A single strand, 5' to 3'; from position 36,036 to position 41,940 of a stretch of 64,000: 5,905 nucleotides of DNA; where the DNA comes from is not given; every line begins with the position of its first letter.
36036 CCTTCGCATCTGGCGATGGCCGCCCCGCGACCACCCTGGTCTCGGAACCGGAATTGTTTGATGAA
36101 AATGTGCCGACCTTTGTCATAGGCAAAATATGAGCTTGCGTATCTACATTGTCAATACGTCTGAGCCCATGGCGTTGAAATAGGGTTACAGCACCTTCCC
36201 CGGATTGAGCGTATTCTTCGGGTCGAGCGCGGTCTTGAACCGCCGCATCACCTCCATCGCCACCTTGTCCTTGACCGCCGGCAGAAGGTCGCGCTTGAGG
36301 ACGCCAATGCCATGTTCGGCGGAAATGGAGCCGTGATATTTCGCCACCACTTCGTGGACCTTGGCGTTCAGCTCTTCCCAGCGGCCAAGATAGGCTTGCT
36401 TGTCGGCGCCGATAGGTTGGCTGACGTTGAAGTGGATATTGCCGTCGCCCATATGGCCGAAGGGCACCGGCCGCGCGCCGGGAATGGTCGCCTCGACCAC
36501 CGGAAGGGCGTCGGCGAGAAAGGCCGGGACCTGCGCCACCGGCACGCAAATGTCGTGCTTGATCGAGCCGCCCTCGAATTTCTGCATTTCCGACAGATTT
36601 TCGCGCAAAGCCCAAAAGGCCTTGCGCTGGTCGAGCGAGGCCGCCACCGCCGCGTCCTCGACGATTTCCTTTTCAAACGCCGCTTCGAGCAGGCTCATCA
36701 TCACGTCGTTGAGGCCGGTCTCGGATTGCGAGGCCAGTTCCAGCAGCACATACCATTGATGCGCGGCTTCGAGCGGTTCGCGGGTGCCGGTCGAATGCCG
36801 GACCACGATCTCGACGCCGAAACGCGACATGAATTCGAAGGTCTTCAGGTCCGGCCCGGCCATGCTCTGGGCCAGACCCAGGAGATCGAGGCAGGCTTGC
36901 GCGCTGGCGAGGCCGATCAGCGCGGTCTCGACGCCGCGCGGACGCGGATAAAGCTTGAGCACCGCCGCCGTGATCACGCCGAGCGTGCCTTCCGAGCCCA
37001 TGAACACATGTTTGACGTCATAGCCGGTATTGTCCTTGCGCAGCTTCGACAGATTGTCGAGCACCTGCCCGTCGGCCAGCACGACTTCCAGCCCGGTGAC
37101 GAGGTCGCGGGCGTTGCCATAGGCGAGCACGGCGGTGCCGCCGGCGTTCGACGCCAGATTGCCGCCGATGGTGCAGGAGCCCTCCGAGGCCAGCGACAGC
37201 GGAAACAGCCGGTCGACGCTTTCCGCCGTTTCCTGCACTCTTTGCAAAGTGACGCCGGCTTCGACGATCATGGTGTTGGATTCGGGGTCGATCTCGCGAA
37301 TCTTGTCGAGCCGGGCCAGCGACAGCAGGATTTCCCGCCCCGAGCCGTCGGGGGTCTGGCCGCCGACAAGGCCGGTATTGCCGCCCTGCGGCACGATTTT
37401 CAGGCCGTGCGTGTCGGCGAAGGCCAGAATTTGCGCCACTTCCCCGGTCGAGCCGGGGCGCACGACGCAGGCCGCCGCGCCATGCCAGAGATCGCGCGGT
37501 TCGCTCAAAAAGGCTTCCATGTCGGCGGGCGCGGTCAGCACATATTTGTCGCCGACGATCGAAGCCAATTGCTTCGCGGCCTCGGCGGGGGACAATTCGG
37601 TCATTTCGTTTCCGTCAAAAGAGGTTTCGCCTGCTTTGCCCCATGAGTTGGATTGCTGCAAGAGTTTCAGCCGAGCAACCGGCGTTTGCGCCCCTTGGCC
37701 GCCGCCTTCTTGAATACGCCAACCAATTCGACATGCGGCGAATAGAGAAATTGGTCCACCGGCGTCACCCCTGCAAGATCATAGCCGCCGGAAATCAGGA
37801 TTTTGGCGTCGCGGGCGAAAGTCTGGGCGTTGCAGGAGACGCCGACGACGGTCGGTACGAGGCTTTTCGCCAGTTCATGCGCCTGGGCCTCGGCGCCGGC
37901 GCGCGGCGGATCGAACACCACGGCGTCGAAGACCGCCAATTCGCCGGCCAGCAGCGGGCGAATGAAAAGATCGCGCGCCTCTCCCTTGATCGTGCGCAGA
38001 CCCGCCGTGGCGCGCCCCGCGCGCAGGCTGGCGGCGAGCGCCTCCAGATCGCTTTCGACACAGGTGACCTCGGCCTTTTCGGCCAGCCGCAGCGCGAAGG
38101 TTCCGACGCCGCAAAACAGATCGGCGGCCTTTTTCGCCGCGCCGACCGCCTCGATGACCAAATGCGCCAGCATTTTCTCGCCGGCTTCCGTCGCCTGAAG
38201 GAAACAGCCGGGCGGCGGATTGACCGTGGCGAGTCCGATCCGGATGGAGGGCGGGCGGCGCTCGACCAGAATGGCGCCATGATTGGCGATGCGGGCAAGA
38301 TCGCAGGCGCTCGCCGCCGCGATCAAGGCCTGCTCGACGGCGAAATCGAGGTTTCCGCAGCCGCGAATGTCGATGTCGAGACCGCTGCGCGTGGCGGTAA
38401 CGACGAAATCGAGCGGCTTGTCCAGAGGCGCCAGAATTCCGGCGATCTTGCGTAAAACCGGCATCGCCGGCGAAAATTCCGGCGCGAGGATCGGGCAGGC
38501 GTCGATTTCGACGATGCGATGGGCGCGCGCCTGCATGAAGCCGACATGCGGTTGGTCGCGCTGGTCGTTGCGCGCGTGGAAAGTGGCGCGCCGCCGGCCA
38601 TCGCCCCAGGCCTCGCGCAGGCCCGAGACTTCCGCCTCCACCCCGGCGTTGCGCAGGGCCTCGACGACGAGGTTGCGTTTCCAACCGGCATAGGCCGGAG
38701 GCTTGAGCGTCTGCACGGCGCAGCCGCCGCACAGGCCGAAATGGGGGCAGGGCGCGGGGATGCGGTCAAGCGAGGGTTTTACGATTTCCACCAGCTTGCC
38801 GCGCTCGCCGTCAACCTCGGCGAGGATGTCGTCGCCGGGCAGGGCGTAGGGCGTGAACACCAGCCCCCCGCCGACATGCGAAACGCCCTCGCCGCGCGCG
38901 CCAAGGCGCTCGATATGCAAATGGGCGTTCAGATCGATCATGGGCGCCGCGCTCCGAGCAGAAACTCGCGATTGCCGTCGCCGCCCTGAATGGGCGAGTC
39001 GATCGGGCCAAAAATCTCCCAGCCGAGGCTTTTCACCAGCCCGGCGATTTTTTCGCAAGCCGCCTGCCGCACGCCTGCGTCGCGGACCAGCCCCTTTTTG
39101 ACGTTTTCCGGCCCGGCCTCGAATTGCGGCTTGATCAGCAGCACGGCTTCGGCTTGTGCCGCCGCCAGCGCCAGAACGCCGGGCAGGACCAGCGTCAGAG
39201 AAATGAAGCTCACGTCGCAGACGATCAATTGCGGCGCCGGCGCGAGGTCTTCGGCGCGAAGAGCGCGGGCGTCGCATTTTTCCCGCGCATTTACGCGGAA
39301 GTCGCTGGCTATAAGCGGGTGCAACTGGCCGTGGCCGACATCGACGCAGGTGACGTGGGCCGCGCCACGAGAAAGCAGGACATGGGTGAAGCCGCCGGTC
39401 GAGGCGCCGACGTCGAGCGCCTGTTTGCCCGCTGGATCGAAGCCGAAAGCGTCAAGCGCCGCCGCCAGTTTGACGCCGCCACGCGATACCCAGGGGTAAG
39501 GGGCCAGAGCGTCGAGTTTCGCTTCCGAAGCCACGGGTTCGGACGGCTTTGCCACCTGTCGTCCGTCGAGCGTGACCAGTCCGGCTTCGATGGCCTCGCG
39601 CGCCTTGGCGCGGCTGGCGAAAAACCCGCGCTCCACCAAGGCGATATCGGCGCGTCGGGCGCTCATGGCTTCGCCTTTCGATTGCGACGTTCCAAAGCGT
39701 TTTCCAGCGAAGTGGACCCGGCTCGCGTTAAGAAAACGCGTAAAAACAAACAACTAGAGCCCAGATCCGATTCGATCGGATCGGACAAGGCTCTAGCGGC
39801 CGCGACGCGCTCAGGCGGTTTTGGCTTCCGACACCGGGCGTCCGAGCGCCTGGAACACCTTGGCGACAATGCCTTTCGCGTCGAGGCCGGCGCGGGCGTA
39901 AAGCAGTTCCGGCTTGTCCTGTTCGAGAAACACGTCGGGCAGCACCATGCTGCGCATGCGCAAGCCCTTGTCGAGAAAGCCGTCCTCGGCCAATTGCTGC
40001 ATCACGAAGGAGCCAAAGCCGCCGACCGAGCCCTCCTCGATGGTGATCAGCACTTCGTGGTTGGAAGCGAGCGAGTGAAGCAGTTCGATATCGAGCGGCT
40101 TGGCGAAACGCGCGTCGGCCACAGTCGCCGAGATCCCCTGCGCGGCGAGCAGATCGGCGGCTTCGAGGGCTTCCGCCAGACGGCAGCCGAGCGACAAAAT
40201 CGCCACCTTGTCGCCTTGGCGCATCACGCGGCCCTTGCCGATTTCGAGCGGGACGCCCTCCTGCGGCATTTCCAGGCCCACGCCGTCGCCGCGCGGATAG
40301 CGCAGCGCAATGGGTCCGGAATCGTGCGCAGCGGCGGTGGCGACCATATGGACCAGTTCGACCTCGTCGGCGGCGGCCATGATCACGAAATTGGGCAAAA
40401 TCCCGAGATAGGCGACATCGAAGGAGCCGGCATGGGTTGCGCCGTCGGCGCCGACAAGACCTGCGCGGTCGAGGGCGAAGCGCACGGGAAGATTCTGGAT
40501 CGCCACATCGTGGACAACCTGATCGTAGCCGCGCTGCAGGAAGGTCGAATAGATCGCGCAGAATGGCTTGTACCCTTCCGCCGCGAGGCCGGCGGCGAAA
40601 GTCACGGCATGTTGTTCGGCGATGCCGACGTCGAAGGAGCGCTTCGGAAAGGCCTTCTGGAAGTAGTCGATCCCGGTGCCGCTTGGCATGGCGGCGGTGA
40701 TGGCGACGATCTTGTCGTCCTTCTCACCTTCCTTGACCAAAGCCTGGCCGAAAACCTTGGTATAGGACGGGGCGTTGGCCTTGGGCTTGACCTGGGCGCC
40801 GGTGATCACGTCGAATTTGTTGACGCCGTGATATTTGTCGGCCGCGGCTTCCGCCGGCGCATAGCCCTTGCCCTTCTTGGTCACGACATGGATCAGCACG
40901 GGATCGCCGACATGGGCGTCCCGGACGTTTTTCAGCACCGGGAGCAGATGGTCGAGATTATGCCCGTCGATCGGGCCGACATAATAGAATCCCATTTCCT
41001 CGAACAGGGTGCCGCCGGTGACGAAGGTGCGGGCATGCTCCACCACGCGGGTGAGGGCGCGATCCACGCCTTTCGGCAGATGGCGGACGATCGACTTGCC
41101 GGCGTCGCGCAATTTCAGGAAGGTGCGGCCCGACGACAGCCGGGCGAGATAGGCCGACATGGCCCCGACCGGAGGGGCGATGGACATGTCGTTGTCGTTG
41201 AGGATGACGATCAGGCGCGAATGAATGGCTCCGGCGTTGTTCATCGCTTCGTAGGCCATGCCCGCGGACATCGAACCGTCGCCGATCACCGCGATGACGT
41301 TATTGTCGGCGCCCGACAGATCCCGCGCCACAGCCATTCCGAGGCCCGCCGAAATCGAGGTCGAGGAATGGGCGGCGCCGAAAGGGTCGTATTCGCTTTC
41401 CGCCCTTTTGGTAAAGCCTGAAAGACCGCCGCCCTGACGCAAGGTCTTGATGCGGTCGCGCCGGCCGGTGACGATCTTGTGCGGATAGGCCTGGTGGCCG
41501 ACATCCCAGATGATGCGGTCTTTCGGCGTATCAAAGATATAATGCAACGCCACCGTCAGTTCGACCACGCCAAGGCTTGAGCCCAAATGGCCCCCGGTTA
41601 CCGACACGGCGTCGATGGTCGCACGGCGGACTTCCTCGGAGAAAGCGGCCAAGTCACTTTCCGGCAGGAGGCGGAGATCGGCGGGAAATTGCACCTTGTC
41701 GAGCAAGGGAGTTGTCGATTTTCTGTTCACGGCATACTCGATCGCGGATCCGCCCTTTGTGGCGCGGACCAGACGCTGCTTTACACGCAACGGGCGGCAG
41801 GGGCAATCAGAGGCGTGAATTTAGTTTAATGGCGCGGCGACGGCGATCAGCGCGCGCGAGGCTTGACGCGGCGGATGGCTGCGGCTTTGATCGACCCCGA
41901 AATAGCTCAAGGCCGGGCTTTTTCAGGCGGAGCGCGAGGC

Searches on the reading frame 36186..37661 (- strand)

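Call 58: search_protein_families(library=pfam, proteins=[window:36186-37661:-], max_evalue=0.00001)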
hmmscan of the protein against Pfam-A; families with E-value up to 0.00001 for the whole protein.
window:36186-37661:- (491 aa): 2 families
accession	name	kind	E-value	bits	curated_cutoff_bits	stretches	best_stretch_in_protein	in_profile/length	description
PF02913.24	FAD-oxidase_C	-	1.9e-49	169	21.2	1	241-490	2-248/248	FAD linked oxidases, C-terminal domain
PF01565.28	FAD_binding_4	-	9.8e-36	122.9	26.4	1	64-201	2-136/139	FAD binding domain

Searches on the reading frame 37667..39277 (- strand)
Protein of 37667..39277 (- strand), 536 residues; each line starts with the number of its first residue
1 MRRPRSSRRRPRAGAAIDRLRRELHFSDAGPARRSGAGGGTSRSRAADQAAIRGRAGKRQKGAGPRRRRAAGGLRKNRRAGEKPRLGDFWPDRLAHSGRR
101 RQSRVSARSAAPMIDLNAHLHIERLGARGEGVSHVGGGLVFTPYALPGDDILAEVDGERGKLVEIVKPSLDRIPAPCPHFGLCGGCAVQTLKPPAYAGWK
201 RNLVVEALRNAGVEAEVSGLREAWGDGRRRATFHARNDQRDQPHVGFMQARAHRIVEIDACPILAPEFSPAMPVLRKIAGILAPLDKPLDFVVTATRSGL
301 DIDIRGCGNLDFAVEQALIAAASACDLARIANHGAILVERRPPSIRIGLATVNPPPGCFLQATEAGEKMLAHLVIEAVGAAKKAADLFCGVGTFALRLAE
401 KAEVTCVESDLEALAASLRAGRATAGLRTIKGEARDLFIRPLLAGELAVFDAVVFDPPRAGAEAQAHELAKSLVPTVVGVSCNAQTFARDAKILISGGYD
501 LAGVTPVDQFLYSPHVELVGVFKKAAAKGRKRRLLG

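Call 58: search_protein_families(library=pfam, proteins=[window:37667-39277:-], max_evalue=0.00001)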
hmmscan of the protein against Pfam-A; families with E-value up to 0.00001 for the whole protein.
window:37667-39277:- (536 aa): 1 family
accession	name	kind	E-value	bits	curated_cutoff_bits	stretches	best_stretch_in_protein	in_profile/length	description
PF05958.17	tRNA_U5-meth_tr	-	3.8e-09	36.5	23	1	450-522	284-353/357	tRNA (Uracil-5-)-methyltransferase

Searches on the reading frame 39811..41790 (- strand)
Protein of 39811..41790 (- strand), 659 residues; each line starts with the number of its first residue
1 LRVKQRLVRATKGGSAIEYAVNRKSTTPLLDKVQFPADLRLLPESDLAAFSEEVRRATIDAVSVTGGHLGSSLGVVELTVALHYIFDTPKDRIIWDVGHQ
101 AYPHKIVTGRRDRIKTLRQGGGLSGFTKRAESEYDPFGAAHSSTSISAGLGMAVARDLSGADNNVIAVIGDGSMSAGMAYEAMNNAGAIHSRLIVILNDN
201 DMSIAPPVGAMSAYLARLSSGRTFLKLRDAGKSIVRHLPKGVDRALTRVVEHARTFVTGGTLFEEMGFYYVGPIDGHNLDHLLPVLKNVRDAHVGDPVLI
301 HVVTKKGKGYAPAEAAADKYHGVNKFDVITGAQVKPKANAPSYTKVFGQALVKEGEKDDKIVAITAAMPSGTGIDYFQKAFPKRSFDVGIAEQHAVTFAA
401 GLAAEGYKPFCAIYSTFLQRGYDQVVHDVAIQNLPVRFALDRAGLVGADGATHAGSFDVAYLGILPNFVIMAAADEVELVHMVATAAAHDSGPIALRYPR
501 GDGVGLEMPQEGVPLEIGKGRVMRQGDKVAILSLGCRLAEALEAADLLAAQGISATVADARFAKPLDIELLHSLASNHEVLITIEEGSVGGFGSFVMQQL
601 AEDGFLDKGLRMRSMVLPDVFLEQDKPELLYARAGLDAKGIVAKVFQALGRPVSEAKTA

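Call 58: search_protein_families(library=pfam, proteins=[window:39811-41790:-], max_evalue=0.00001)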
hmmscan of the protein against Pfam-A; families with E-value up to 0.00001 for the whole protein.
window:39811-41790:- (659 aa): 3 families
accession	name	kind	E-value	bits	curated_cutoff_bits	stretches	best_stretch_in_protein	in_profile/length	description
PF13292.11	DXP_synthase_N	-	2e-118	395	21.2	1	30-304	1-274/274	1-deoxy-D-xylulose-5-phosphate synthase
PF02779.29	Transket_pyr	-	8.1e-45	153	27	1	341-501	3-170/174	Transketolase, pyrimidine binding domain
PF02780.25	Transketolase_C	-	3.8e-29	101.6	25.9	1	518-641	1-124/124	Transketolase, C-terminal domain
